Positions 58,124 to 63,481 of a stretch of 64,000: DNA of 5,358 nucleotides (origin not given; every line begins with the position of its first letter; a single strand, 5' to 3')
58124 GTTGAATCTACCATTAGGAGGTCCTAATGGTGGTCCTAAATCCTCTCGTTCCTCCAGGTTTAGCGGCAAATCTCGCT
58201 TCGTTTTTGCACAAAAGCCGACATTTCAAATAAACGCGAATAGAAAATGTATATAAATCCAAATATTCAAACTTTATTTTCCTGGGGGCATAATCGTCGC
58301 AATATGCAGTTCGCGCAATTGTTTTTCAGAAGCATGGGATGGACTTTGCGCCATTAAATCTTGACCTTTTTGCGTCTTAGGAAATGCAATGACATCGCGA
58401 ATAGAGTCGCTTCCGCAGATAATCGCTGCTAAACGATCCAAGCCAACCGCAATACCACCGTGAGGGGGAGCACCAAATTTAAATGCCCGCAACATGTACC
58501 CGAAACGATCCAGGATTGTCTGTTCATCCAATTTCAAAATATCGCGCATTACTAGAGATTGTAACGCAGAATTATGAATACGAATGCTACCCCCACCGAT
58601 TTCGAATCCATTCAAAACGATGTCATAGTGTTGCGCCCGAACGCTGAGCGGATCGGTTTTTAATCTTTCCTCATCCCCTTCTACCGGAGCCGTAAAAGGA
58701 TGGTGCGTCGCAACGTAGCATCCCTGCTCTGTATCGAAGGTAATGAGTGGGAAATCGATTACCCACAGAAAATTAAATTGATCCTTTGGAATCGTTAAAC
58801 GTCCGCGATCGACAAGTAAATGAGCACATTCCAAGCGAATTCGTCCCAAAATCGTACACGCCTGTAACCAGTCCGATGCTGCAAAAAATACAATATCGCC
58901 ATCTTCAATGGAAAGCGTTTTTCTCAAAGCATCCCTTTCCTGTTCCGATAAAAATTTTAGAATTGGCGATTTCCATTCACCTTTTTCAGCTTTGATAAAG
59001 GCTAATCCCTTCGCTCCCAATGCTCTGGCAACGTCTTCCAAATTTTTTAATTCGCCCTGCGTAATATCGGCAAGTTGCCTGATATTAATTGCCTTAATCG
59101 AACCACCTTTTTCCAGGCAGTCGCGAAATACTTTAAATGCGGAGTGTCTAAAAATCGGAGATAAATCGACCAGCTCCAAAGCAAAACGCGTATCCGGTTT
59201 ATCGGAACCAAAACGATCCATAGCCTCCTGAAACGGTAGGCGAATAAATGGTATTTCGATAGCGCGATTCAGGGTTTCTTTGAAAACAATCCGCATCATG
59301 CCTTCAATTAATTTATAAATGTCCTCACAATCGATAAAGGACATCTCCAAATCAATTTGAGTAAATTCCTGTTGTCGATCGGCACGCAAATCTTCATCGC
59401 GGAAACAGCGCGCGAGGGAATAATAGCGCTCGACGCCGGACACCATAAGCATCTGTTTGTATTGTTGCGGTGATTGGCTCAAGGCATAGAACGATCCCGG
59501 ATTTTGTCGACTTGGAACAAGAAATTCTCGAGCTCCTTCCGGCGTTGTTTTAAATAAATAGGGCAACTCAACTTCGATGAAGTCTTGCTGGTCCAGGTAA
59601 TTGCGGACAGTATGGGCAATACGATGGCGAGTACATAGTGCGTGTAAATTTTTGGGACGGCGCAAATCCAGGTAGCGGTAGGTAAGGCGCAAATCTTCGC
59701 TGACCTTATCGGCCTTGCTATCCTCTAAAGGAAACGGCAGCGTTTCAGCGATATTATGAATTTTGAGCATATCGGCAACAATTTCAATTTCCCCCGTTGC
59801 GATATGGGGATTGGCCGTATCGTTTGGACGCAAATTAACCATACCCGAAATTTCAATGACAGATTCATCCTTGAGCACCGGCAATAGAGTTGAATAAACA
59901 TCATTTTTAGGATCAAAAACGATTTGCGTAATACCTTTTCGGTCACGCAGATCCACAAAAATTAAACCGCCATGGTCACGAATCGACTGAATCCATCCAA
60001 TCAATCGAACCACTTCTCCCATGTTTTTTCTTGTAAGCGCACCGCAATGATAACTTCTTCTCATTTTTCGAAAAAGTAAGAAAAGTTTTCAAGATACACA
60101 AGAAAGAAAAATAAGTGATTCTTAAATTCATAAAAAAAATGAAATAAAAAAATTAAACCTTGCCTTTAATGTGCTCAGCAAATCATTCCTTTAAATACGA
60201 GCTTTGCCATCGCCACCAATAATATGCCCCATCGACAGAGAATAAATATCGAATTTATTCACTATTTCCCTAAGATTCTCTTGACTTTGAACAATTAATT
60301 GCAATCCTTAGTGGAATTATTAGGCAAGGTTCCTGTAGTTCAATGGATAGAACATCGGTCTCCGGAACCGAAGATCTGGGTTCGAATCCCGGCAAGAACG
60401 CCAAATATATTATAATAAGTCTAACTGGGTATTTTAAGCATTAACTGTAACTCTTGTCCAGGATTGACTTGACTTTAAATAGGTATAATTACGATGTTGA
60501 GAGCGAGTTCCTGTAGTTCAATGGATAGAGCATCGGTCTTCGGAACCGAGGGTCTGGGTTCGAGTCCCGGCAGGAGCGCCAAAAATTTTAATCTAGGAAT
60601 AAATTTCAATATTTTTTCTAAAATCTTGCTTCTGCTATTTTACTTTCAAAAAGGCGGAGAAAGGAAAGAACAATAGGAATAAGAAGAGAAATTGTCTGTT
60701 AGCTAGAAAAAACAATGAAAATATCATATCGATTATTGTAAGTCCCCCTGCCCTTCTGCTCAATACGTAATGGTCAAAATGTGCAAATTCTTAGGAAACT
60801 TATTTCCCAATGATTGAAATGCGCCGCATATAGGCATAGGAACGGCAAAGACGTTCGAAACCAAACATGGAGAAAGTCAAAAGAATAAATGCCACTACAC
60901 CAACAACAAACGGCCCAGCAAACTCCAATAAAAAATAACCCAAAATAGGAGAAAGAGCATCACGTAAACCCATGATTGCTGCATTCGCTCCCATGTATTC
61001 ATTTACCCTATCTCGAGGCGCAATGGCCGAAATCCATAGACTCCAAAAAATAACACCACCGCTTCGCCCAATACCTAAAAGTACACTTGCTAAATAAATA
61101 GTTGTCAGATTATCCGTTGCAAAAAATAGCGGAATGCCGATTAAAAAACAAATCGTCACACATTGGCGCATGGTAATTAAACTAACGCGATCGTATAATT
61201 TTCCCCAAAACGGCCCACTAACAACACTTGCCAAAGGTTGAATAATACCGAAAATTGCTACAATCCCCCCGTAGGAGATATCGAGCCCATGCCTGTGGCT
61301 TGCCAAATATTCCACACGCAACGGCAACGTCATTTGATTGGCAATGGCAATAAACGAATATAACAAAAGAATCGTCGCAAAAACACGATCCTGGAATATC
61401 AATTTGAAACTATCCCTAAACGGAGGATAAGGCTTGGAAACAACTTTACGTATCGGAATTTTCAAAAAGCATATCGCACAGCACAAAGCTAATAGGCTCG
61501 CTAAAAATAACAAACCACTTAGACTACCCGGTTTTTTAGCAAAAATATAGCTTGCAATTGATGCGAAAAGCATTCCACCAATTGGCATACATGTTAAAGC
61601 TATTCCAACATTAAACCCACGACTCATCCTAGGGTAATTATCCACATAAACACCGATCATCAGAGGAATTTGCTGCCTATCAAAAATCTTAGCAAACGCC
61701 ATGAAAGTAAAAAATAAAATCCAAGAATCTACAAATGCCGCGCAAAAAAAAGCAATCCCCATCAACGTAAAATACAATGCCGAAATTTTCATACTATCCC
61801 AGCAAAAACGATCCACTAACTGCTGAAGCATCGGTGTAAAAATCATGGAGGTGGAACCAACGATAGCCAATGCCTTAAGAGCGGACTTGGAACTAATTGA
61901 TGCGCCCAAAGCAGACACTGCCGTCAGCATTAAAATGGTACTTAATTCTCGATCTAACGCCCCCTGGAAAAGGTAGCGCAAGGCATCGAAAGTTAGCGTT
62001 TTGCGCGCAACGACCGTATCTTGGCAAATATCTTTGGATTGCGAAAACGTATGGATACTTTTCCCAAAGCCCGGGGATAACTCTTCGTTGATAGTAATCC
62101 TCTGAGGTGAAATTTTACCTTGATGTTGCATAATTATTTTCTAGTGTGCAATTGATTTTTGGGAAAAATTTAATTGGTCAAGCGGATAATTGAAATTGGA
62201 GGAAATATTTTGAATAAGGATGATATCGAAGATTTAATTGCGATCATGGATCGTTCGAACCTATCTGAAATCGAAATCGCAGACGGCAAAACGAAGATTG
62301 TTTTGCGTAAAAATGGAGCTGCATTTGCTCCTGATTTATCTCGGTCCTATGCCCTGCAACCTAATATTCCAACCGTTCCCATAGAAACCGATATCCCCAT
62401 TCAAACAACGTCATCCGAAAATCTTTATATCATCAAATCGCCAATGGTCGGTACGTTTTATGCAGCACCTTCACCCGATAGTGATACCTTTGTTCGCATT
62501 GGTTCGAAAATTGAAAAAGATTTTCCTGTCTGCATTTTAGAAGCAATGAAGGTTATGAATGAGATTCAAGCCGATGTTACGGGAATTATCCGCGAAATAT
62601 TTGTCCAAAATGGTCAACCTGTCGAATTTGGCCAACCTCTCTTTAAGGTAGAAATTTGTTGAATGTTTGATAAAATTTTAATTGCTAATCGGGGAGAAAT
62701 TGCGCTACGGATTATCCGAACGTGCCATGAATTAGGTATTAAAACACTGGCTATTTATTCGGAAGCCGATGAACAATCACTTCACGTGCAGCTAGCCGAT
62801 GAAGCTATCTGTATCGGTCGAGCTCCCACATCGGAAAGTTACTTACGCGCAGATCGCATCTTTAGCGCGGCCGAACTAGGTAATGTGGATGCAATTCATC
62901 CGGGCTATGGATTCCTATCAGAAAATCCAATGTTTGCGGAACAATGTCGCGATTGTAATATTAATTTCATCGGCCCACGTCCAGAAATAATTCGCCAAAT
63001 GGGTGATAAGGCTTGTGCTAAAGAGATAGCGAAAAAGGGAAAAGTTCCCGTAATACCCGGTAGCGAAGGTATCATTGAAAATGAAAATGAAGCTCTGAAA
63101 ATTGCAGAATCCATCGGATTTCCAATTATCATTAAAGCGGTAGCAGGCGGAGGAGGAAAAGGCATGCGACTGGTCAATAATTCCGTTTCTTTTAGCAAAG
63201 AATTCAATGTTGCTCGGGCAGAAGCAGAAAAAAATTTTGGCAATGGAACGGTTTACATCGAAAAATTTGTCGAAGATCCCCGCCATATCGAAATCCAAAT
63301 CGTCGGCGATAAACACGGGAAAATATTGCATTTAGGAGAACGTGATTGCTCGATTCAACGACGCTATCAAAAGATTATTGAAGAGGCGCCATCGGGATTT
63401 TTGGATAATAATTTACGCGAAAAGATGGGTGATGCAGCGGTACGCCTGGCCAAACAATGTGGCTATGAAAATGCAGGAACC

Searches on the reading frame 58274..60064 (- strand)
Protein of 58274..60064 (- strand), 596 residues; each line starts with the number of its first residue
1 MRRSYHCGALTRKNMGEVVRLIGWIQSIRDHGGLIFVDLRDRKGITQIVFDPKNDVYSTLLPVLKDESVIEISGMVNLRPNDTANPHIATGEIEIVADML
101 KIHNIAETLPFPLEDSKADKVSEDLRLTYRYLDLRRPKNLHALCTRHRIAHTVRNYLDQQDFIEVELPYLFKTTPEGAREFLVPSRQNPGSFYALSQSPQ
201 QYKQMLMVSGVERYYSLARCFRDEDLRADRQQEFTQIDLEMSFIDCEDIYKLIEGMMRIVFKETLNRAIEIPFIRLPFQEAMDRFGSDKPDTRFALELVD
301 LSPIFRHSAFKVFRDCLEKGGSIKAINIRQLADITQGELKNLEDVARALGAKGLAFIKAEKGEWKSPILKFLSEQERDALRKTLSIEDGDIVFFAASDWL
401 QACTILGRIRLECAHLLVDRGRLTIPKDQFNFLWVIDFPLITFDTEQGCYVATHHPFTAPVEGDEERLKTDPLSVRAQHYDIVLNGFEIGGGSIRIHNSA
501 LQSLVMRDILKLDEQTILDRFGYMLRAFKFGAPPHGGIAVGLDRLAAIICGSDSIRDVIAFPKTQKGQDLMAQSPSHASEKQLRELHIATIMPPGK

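Call 12: search_protein_families(library=pfam, max_evalue=0.001, proteins=[window:58274-60064:-])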
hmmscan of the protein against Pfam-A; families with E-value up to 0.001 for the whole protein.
window:58274-60064:- (596 aa): 3 families
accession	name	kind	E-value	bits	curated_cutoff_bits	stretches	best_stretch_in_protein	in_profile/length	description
PF00152.25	tRNA-synt_2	-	1.9e-113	379.1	25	1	122-565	1-308/308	tRNA synthetases class II (D, K and N)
PF02938.19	GAD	-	3.3e-24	85.4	23.4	1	313-406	1-95/95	GAD domain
PF01336.31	tRNA_anti-codon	-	3.1e-15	56.3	27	1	19-100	1-72/75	OB-fold nucleic acid binding domain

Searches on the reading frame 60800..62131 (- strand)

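Call 82: search_protein_families(library=pfam, max_evalue=0.1, proteins=[window:60800-62131:-])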
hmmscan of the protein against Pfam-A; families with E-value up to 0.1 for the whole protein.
window:60800-62131:- (443 aa): 1 family
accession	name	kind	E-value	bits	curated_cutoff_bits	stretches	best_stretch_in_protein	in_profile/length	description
PF07690.21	MFS_1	-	2.3e-23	83.1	33.4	2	60-297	11-250/347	Major Facilitator Superfamily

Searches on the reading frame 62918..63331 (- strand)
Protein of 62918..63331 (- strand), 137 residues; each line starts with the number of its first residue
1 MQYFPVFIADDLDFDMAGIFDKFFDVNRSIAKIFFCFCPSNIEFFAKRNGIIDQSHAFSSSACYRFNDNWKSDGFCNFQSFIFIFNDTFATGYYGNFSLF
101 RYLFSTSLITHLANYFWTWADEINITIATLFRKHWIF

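Call 41: find_encoding_contigs(protein=window:62918-63331:-, flank=10000, max_places=4)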
Protein window:62918-63331:- (137 aa): no gene with exactly this product is on record in the collection.

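Call 82: search_protein_families(library=pfam, max_evalue=0.1, proteins=[window:62918-63331:-])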
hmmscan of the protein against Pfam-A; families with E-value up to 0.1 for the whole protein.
window:62918-63331:- (137 aa): 0 families
